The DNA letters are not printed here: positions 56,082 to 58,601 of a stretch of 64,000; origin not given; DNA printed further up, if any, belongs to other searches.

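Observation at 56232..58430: TasA-like domain fused to a long right-handed beta-helix (pectate-lyase-fold) region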

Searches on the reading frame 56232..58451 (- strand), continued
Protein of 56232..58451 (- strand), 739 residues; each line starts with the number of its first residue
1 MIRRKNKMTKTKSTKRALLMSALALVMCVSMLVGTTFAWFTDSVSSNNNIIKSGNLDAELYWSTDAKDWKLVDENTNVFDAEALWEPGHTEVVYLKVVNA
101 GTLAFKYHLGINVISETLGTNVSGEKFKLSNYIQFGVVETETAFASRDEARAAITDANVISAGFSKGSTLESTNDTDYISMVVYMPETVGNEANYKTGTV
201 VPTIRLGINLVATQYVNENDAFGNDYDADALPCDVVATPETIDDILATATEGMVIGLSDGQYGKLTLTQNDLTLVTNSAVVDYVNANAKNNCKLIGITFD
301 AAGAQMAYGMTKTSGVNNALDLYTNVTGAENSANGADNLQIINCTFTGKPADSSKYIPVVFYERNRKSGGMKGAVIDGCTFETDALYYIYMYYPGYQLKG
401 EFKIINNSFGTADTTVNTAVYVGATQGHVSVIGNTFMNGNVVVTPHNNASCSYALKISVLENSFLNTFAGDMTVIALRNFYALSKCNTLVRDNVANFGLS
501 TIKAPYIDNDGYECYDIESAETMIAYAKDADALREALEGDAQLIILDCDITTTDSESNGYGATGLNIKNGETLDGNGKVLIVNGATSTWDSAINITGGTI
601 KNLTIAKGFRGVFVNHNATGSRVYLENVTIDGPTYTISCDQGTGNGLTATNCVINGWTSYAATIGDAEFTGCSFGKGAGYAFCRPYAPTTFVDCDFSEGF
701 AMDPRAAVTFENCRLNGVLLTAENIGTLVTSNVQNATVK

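Call 13: search_protein_families(library=pfam, proteins=[P0005, P0009, P0050, P0059, P0087, P0019, P0071, P0035, P0031, P0025], max_evalue=0.01)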
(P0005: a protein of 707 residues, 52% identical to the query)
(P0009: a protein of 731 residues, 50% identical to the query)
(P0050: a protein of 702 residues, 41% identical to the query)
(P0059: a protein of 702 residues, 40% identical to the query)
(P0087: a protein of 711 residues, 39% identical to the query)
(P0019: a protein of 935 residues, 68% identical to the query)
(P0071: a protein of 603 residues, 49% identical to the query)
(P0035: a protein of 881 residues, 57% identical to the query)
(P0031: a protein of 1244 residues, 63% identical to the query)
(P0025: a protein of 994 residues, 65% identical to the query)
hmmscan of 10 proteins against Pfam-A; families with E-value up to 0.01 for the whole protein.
P0005 (707 aa): 2 families
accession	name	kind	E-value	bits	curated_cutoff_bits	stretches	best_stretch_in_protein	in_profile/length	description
PF13229.12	Beta_helix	-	1.2e-07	32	25.9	3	563-683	11-134/158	Right handed beta helix region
PF12389.13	Peptidase_M73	-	0.00054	20.3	22.5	1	8-98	3-78/196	Camelysin metallo-endopeptidase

P0009 (731 aa): 2 families
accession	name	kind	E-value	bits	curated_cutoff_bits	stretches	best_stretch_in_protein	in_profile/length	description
PF13229.12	Beta_helix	-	1.3e-09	38.4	25.9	2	583-715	8-138/158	Right handed beta helix region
PF12389.13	Peptidase_M73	-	2.6e-05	24.6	22.5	1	5-96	3-80/196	Camelysin metallo-endopeptidase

P0050 (702 aa): 2 families
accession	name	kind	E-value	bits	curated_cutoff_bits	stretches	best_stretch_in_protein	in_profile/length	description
PF13229.12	Beta_helix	-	7.5e-07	29.3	25.9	2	581-666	9-94/158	Right handed beta helix region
PF12389.13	Peptidase_M73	-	5e-06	26.9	22.5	1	9-111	4-90/196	Camelysin metallo-endopeptidase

P0059 (702 aa): 2 families
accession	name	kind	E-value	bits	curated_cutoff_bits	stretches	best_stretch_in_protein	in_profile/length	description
PF12389.13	Peptidase_M73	-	7.7e-07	29.6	22.5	1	13-99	8-80/196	Camelysin metallo-endopeptidase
PF13229.12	Beta_helix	-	6.1e-06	26.4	25.9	1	561-685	9-137/158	Right handed beta helix region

P0087 (711 aa): 2 families
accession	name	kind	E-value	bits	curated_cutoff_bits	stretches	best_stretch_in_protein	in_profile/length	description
PF13229.12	Beta_helix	-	1.6e-07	31.6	25.9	1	563-688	10-135/158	Right handed beta helix region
PF12389.13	Peptidase_M73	-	0.00026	21.3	22.5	1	7-96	3-79/196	Camelysin metallo-endopeptidase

P0019 (935 aa): 3 families
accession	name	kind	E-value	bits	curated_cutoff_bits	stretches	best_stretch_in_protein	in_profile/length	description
PF13229.12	Beta_helix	-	2.8e-09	37.2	25.9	2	288-334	4-72/158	Right handed beta helix region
PF12389.13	Peptidase_M73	-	3.1e-06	27.6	22.5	1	8-100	3-79/196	Camelysin metallo-endopeptidase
PF20585.4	Pectate_lyase_5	-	0.0012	19.5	24.3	1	727-824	9-117/126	Putative pectate lyase-like adhesive domain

P0071 (603 aa): 3 families
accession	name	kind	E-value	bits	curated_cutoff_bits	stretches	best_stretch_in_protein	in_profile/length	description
PF20585.4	Pectate_lyase_5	-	3.5e-07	30.9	24.3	1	337-444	4-122/126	Putative pectate lyase-like adhesive domain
PF05048.19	NosD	-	8.2e-06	25.8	23.6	1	420-539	35-147/212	Periplasmic copper-binding protein (NosD)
PF03718.19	Glyco_hydro_49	-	0.009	16.4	27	0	421-479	2-60/118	Glycosyl hydrolase family 49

P0035 (881 aa): 2 families
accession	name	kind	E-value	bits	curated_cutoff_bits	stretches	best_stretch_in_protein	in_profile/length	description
PF12389.13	Peptidase_M73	-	1.1e-06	29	22.5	1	8-100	3-79/196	Camelysin metallo-endopeptidase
PF20585.4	Pectate_lyase_5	-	2.1e-06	28.3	24.3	1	665-770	2-118/126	Putative pectate lyase-like adhesive domain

P0031 (1244 aa): 3 families
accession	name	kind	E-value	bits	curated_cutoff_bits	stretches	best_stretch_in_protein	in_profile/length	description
PF13306.12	LRR_5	-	7.2e-26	91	27.7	1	861-972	7-118/127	BspA type Leucine rich repeat region (6 copies)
PF05342.19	Peptidase_M26_N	-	2.9e-06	27.1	27.7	0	508-617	142-250/250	M26 IgA1-specific Metallo-endopeptidase N-terminal region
PF12389.13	Peptidase_M73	-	7.9e-05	23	22.5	1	8-57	4-52/196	Camelysin metallo-endopeptidase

P0025 (994 aa): 3 families
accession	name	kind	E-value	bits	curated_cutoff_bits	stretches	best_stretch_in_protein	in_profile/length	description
PF05342.19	Peptidase_M26_N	-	1.4e-07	31.5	27.7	1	290-368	180-250/250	M26 IgA1-specific Metallo-endopeptidase N-terminal region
PF20585.4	Pectate_lyase_5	-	3.4e-05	24.4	24.3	1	783-888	5-123/126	Putative pectate lyase-like adhesive domain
PF12389.13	Peptidase_M73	-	0.0016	18.7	22.5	1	16-97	11-78/196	Camelysin metallo-endopeptidase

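Call 17: find_encoding_contigs(protein=P0003, flank=8000, max_places=3)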
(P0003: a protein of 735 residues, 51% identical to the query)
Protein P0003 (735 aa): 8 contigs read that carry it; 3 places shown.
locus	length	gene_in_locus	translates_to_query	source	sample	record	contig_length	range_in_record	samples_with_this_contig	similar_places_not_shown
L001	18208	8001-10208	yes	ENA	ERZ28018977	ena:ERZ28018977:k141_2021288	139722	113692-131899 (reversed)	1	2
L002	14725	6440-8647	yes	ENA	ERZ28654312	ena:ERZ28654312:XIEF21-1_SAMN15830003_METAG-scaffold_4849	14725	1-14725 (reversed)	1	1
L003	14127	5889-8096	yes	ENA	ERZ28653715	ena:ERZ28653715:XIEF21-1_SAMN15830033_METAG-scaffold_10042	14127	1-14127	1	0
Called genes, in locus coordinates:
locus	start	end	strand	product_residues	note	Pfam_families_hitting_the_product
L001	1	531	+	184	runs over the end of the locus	PF04309:G3P_antiterm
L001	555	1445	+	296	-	PF09924:LPG_synthase_C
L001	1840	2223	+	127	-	PF14198:TnpV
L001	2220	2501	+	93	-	PF20648:DUF6809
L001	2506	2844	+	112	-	PF12844:HTH_19 (weak), PF13560:HTH_31 (weak), PF01381:HTH_3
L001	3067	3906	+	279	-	PF02899:Phage_int_SAM_1 (weak), PF00589:Phage_integrase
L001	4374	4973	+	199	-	-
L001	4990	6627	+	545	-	-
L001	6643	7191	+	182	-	PF12389:Peptidase_M73 (weak)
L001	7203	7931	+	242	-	-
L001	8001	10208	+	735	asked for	-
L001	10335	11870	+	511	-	PF12389:Peptidase_M73 (faint)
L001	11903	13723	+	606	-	-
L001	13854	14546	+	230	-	-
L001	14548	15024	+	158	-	-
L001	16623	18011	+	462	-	PF03432:Relaxase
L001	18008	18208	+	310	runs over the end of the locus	PF02195:ParB_N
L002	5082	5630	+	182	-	PF12389:Peptidase_M73 (weak)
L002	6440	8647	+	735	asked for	-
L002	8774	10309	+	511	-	PF12389:Peptidase_M73 (faint)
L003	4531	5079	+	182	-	PF12389:Peptidase_M73 (weak)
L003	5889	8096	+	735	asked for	-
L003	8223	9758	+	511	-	PF12389:Peptidase_M73 (faint)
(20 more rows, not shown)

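Call 24: predict_structure(alignment_id=A1)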
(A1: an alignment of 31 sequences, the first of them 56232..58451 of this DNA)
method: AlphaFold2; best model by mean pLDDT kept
length: 739 residues; sequences in the alignment: 31
mean_pLDDT: 84.0   pTM: 0.60
mean pLDDT of the five models: 84.0, 83.4, 83.3, 81.5, 79.5
residues with pLDDT >= 90: 358; 70-90: 272; 50-70: 54; < 50: 55
segments of 3 or more residues with pLDDT < 50: 1-15, 31-53, 218-229, 549-553
pLDDT, mean of each block of 10 residues (from residue 1): 37 51 60 37 30 66 91 83 82 91 79 86 88 90 89 87 85 89 88 85 84 59 42 86 96 93 97 93 97 97 94 71 95 91 95 96 88 94 94 87 94 80 94 92 83 85 86 93 88 87 93 87 72 80 66 57 82 89 79 90 90 77 95 91 90 96 95 93 96 96 97 96 91 93
secondary structure, 60 per line:
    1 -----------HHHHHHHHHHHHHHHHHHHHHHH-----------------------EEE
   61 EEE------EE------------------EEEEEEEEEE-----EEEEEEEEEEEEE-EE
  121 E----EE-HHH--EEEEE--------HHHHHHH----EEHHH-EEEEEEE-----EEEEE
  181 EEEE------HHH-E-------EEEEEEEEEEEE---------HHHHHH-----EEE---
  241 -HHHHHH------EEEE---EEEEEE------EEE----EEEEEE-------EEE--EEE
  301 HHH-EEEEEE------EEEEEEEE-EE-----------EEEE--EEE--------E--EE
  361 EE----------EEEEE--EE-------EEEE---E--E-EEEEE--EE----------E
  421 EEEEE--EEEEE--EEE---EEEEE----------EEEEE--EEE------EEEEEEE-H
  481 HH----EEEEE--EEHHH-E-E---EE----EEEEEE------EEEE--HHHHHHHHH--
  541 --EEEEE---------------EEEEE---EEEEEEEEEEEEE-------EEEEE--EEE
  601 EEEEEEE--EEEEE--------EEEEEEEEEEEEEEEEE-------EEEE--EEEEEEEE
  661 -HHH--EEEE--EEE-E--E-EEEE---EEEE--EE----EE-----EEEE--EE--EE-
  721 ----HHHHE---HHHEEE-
elements in order (helices of 4 or more, strands of 3 or more residues): H12-34 E58-63 E90-99 E105-117 E119-121 E134-138 H147-153 E164-170 E176-184 E203-214 H224-229 E235-237 H242-247 E254-257 E261-266 E273-275 E280-285 E293-295 E298-300 E305-310 E317-324 E339-342 E345-347 E359-362 E373-377 E389-392 E401-405 E420-425 E428-432 E435-437 E441-445 E456-460 E463-465 E472-478 E487-491 E512-517 E524-527 H530-538 E543-547 E563-567 E571-583 E591-595 E598-607 E610-614 E623-639 E647-650 E653-660 E667-670 E673-675 E682-685 E689-692 E708-711 H725-728 E736-738

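Call 26: fold_search(model_id=the predicted structure, library=pdb)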
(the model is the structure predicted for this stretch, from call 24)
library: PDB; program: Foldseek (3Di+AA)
matches with E <= 10: 1153; with E <= 0.001: 4
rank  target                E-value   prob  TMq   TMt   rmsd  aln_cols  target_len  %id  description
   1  5gkd_A                8.8e-05  0.99  0.15  0.15  23.2       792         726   12  Structure of PL6 family alginate lyase AlyGC (released 2017-02-08)
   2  6k0v_A                3.1e-04  0.84  0.13  0.15  20.9       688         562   12  Catalytic domain of GH87 alpha-1,3-glucanase D1069A in complex with tetrasaccharides (released 2019-12-25)
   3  8bwk_C                4.3e-04  0.98  0.16  0.16  22.7       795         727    9  Metagenomic derived PL6 alginate lyase (released 2023-12-20)
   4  8bwk_B                7.0e-04  0.96  0.16  0.16  22.8       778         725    9  Metagenomic derived PL6 alginate lyase (released 2023-12-20)
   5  8aur_A                2.4e-03  1.00  0.14  0.39   9.8       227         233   16  Cryo-EM structure of a TasA fibre (released 2022-11-30)
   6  5olp_A                3.0e-03  0.35  0.11  0.16  20.6       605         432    9  Galacturonidase (released 2017-11-29)
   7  8bwk_A                3.1e-03  0.87  0.15  0.15  20.8       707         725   11  Metagenomic derived PL6 alginate lyase (released 2023-12-20)
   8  8jhh_A                5.1e-03  0.99  0.21  0.21  18.9       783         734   10  Glycoside hydrolase family 55 endo-beta-1,3-glucanase from Microdochium nivale (released 2024-04-03)
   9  7ueg_A                6.4e-03  0.97  0.10  0.29  12.9       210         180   14  Cryo-EM of bundling pili from Pyrobaculum calidifontis (released 2022-06-29)
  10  9beu_B                7.0e-03  0.47  0.12  0.15  22.2       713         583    7  Structure of GH110B in complex with a lambda-carrageenan oligosaccharide (released 2025-08-27)
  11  1dbg_A                1.4e-02  1.00  0.23  0.35  16.5       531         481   12  CRYSTAL STRUCTURE OF CHONDROITINASE B (released 2000-01-12)
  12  5iqo_A                1.6e-02  0.97  0.10  0.36   9.0       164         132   13  Crystal structure of the E. coli type 1 pilus subunit FimG (engineered variant with substitutions Q134E and S138E; N-t (released 2016-07-06)
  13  3bfq_G                1.8e-02  0.98  0.10  0.37   8.1       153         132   12  Crystal structure of truncated FimG (FimGt) in complex with the donor strand peptide of FimF (DSF) (released 2008-03-04)
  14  6e14_G                1.8e-02  0.96  0.11  0.36   8.2       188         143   12  Handover mechanism of the growing pilus by the bacterial outer membrane usher FimD (released 2018-10-17)
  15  5iqm_A                2.0e-02  0.97  0.10  0.38   8.2       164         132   12  Crystal structure of the E. coli type 1 pilus subunit FimG (engineered variant with substitution Q134E; N-terminal Fim (released 2016-07-06)
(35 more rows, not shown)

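Call 43: find_related_loci(query=A1, collection=genome_contigs, flank=10000)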
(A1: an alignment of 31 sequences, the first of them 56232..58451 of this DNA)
Query A1 (739 aa) in genome_contigs; peptide patterns used: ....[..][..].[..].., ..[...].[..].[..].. (x = any residue, [..] = any of these).
599 stretches matched a pattern (row limit reached: there are more); 569 encode a relative of the query (tblastn E <= 1e-3); the best 80 are kept; 80 distinct loci.
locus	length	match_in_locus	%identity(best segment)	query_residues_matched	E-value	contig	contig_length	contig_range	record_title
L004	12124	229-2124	56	3-637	0e+0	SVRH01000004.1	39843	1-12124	MAG: Oscillospiraceae bacterium isolate SIG638 NODE_4437_length_39843_cov_1.434434, whole genome shotgun sequence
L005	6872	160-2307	51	3-713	0e+0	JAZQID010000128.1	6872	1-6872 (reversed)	MAG: Acutalibacteraceae bacterium isolate T1900044625_TS20190091.MAGScoT_cleanbin_000051 SGB_936_k141_1222705, whole gen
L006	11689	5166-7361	47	2-725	0e+0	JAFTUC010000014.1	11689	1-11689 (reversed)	MAG: Clostridia bacterium isolate RGIG4151 Roe_deer_Colon-1__c1286, whole genome shotgun sequence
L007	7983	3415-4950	56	7-517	2e-178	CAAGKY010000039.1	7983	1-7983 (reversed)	MAG TPA_asm: Bacilli bacterium, isolate HGM10611, WGS project CAAGKY010000000 data, contig: SRS476346_55_k119_79122, who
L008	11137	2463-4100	51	2-554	2e-168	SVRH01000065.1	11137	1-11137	MAG: Oscillospiraceae bacterium isolate SIG638 NODE_22965_length_11137_cov_1.237602, whole genome shotgun sequence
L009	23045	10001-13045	51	3-728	0e+0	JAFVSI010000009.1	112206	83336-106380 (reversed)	MAG: Clostridia bacterium isolate RGIG5350 Sheep_Colon-3__c274, whole genome shotgun sequence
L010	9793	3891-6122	36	6-730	1e-101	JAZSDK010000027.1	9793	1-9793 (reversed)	MAG: Faecalimonas sp. isolate T1900044598_TS20190064.MAGScoT_cleanbin_000023 SGB_676_k141_1534380, whole genome shotgun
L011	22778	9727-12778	54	1-277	8e-85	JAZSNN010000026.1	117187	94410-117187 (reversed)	MAG: Oscillospiraceae bacterium isolate T1900044551_TS20190017.MAGScoT_cleanbin_000005 SGB_232_k141_735853, whole genome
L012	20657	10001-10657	69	11-231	5e-84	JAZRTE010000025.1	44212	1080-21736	MAG: Eubacteriales bacterium isolate T1900045344_YK20190034.MAGScoT_cleanbin_000026 SGB_6686_k141_3421156, whole genome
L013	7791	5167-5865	61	3-230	4e-84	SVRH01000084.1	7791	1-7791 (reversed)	MAG: Oscillospiraceae bacterium isolate SIG638 NODE_36137_length_7791_cov_1.127088, whole genome shotgun sequence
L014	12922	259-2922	58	1-739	1e-82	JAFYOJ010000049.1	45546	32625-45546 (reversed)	MAG: Clostridia bacterium isolate RGIG7274 Water_buffalos_Cecum-4__c210100, whole genome shotgun sequence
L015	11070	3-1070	57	105-739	4e-81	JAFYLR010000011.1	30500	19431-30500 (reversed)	MAG: Clostridia bacterium isolate RGIG7204 Water_buffalos_Cecum-1__c152690, whole genome shotgun sequence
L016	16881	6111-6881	55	8-259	2e-80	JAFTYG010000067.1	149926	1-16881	MAG: Clostridia bacterium isolate RGIG4259 Roe_deer_Colon-5__c358426, whole genome shotgun sequence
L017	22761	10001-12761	64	5-738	3e-80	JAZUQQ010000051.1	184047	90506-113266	MAG: Eubacteriales bacterium isolate T1900044857_TS20190323.MAGScoT_cleanbin_000004 SGB_3069_k141_1266146, whole genome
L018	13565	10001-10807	54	3-269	8e-79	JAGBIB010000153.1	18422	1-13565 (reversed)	MAG: Clostridia bacterium isolate RGIG9138 Water_deer_Rectum.Co__c1029939, whole genome shotgun sequence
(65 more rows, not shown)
